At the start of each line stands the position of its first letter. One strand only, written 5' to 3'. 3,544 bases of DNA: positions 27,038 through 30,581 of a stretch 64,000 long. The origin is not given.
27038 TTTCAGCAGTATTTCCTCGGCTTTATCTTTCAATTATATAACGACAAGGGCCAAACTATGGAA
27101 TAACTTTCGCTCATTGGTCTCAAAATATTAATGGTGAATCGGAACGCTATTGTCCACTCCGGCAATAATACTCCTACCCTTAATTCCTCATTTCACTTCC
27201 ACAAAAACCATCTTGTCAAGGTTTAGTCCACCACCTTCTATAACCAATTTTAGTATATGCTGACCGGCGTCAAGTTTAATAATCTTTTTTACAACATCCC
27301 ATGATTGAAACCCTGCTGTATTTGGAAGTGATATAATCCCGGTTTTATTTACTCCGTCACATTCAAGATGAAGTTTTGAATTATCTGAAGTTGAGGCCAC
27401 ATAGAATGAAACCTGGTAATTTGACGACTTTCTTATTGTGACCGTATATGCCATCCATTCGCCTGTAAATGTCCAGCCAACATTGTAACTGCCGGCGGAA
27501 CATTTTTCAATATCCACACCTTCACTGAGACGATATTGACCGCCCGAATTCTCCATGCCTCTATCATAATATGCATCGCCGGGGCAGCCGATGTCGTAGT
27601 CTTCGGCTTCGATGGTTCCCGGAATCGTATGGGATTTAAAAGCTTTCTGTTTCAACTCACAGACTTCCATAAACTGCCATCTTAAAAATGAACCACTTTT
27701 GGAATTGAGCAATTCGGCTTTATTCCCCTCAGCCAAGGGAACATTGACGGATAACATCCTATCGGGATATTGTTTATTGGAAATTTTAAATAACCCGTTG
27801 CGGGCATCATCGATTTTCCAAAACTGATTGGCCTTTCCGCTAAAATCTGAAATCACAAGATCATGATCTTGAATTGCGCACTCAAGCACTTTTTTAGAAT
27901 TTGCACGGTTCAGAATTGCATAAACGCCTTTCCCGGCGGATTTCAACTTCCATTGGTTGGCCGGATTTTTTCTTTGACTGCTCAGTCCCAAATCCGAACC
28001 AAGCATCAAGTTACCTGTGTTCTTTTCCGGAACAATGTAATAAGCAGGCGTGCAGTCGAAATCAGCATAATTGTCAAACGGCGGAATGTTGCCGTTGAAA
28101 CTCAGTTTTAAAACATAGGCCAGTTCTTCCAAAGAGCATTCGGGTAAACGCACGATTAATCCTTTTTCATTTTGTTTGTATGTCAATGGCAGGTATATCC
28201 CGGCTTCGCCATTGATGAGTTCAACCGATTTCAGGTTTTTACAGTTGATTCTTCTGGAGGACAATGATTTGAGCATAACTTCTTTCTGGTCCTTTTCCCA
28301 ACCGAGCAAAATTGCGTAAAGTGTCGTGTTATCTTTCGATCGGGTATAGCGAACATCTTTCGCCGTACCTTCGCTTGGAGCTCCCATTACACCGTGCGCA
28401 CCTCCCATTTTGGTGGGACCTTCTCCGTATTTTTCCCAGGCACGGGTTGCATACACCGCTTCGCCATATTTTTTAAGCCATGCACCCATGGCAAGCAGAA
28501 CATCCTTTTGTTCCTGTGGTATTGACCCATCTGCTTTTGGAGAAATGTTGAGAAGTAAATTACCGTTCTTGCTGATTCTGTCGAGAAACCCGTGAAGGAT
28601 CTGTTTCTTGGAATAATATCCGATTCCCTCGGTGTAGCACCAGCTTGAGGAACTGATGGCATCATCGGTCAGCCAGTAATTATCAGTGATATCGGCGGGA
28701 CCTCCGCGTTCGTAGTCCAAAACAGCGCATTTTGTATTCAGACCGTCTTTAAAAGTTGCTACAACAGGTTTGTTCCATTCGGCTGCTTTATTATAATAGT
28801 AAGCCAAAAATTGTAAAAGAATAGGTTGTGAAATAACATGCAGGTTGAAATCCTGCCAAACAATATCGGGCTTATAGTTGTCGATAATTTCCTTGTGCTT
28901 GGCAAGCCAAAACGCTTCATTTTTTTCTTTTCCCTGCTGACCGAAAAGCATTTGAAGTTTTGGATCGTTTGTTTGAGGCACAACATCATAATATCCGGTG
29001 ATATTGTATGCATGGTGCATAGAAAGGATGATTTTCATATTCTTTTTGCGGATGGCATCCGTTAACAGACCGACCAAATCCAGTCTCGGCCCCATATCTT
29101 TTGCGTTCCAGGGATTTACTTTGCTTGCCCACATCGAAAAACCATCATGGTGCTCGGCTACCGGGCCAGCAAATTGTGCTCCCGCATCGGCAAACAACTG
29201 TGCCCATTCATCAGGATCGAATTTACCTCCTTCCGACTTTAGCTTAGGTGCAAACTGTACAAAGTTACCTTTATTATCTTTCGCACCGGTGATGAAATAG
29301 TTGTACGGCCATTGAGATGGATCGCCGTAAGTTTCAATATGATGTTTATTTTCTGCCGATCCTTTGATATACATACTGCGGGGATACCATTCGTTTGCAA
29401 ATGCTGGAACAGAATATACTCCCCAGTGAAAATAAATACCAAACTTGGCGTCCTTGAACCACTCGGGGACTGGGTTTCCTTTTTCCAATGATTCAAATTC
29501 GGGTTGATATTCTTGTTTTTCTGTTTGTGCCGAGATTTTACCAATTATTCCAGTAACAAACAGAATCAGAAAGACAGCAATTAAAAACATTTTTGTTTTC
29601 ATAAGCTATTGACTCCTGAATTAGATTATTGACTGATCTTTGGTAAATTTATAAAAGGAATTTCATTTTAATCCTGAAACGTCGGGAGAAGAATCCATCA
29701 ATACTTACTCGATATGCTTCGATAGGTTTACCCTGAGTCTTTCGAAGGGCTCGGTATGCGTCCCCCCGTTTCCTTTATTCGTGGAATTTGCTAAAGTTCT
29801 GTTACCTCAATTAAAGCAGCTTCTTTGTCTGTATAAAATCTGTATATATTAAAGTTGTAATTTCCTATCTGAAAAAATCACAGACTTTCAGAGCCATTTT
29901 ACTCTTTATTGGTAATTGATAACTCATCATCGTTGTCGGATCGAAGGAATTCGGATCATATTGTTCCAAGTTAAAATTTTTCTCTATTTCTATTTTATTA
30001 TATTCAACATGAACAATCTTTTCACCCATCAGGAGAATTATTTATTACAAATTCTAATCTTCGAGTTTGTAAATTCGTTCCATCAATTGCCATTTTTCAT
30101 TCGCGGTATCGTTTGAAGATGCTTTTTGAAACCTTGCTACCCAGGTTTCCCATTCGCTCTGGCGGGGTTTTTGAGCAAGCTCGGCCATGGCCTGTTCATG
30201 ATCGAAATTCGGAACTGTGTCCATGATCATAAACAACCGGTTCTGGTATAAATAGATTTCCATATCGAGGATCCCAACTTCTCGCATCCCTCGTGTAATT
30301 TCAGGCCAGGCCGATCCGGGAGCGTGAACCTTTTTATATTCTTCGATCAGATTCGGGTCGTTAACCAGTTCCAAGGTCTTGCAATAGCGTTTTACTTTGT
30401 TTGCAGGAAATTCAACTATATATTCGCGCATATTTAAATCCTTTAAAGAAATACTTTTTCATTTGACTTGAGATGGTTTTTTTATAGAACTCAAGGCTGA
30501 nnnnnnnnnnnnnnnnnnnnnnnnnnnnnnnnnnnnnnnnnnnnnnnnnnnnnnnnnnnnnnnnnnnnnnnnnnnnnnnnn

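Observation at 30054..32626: Plant-type GDP-mannose 3,5-epimerase homologue translationally coupled to a fused nucleotidyltransferase/GHMP sugar-kinase, with a mutarotase, at the head of a fucosidase-rich CAZyme island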

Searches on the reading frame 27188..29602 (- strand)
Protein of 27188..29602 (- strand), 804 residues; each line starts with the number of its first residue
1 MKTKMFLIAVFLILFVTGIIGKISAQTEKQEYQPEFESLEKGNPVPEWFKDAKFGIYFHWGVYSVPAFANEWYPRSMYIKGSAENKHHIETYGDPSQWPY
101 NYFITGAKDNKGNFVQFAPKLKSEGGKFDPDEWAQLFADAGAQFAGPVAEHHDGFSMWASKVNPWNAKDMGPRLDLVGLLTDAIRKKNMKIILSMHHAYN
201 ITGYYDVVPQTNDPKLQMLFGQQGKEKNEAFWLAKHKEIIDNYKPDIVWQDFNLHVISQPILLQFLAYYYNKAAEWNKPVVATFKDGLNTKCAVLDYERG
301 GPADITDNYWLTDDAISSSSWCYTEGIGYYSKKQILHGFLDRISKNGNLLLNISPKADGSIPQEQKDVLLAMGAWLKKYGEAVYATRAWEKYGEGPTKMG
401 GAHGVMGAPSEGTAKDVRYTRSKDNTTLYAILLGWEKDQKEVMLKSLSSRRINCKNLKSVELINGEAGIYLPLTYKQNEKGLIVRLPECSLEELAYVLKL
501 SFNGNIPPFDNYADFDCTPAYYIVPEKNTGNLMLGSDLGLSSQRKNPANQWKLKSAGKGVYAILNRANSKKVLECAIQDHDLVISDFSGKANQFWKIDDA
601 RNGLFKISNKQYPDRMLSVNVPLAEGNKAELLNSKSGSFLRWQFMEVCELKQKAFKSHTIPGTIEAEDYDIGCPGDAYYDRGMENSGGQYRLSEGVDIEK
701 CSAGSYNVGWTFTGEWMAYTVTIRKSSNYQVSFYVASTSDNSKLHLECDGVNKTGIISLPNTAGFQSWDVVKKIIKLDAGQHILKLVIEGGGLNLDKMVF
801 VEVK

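Call 3: search_protein_families(library=pfam, proteins=[window:27188-29602:-], max_evalue=0.01)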
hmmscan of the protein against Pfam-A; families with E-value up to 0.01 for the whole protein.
window:27188-29602:- (804 aa): 5 families
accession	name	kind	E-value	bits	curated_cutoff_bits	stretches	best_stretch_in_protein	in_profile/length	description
PF01120.23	Alpha_L_fucos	-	1.4e-93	314.5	25.2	1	25-381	7-345/345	Alpha-L-fucosidase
PF03422.21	CBM_6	-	3.8e-21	76.1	28.9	1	690-801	5-124/125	Carbohydrate binding module (family 6)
PF18099.7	CBM_35_2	-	1.9e-12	47.7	23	1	696-796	5-108/112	Carbohydrate binding module (family 35)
PF14200.12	RicinB_lectin_2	-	6.5e-10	40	25.6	2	548-620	2-76/89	Ricin-type beta-trefoil lectin domain-like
PF16757.11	Fucosidase_C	-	1.2e-09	39.1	25.6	1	413-500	5-87/88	Alpha-L-fucosidase C-terminal domain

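Call 4: search_protein_families(library=ncbifam, proteins=[window:27188-29602:-], max_evalue=0.01)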
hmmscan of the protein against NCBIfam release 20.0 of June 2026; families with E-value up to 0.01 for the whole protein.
window:27188-29602:- (804 aa): 0 families

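Call 45: search_solved_structures(query=window:27188-29602:-, max_evalue=1e-20, show_alignments=0)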
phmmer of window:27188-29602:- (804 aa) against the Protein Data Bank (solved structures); distinct sequences matched with E-value up to 1e-20: 19.
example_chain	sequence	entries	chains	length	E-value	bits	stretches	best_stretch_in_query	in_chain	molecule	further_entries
9lxl_A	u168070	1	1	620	1e-164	553.4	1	31-507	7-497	alpha-L-fucosidase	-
4ni3_A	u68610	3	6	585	1.8e-161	542.6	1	31-507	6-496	Alpha-fucosidase GH29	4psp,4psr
7snk_A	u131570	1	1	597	9.2e-96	325.2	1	34-508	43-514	Alpha-L-fucosidase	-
7ljj_A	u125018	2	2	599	9.2e-96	325.2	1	34-508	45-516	Exo-alpha-L-galactosidase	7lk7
7lnp_A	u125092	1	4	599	4e-95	323.1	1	34-508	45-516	Exo-alpha-L-galactosidase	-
2zwy_A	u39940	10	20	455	5e-49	170.6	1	29-391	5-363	Alpha-L-fucosidase, putative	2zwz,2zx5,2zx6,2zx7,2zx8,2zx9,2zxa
1hl8_A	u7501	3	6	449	5e-49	170.6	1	29-391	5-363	PUTATIVE ALPHA-L-FUCOSIDASE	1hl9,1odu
2wsp_A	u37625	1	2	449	4.3e-48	167.6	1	29-391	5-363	ALPHA-L-FUCOSIDASE, PUTATIVE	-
7pls_A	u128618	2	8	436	7e-41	143.7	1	30-394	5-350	Tissue alpha-L-fucosidase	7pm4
9s0x_A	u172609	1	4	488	5.3e-37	130.9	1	310-506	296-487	Alpha-L-fucosidase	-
7xsf_A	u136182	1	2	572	2.7e-35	125.2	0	29-191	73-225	Alpha-L-fucosidase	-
8zvk_A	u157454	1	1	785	3.7e-32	114.9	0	692-800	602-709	AaBgIC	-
7xsg_A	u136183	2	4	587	4.3e-32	114.6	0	28-191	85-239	Alpha-L-fucosidase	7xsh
5g56_A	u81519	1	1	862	8.7e-32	113.6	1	663-796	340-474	CARBOHYDRATE BINDING FAMILY 6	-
2y8k_A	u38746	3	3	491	1.2e-27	99.9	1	663-796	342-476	CARBOHYDRATE BINDING FAMILY 6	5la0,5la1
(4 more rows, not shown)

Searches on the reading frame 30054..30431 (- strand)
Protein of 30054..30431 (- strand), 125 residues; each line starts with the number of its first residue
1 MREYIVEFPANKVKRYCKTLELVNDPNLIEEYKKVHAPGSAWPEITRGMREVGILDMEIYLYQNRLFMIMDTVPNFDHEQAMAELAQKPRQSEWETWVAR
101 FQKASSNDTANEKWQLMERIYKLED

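Call 3: search_protein_families(library=pfam, proteins=[window:30054-30431:-], max_evalue=0.01)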
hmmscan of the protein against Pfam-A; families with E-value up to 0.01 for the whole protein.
window:30054-30431:- (125 aa): 1 family
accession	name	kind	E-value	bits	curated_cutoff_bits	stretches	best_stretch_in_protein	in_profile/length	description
PF05336.19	rhaM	-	9.6e-27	93.7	23.4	1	15-123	1-105/105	L-rhamnose mutarotase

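Call 4: search_protein_families(library=ncbifam, proteins=[window:30054-30431:-], max_evalue=0.01)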
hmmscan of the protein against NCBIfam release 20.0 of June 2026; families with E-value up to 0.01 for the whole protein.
window:30054-30431:- (125 aa): 1 family
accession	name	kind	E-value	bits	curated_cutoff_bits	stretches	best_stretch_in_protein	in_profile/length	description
TIGR02625.1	YiiL_rotase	equivalog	0.00016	22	99.6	1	26-109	10-89/102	L-rhamnose mutarotase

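Call 7: search_solved_structures(query=window:30054-30431:-, max_evalue=1, show_alignments=2)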
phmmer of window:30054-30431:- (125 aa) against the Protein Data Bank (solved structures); distinct sequences matched with E-value up to 1: 5.
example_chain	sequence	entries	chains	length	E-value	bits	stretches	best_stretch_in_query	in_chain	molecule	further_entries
7byu_A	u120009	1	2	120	4.3e-06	30.1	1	25-123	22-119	L-fucose mutarotase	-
7byw_A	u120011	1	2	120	4.3e-06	30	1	25-123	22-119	L-fucose mutarotase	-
2qlx_A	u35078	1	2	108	0.018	18.4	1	24-103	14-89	L-rhamnose mutarotase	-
2qlw_A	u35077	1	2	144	0.038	17.3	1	24-102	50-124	RhaU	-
1x8d_A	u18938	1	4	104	0.15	15.4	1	24-83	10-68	Hypothetical protein yiiL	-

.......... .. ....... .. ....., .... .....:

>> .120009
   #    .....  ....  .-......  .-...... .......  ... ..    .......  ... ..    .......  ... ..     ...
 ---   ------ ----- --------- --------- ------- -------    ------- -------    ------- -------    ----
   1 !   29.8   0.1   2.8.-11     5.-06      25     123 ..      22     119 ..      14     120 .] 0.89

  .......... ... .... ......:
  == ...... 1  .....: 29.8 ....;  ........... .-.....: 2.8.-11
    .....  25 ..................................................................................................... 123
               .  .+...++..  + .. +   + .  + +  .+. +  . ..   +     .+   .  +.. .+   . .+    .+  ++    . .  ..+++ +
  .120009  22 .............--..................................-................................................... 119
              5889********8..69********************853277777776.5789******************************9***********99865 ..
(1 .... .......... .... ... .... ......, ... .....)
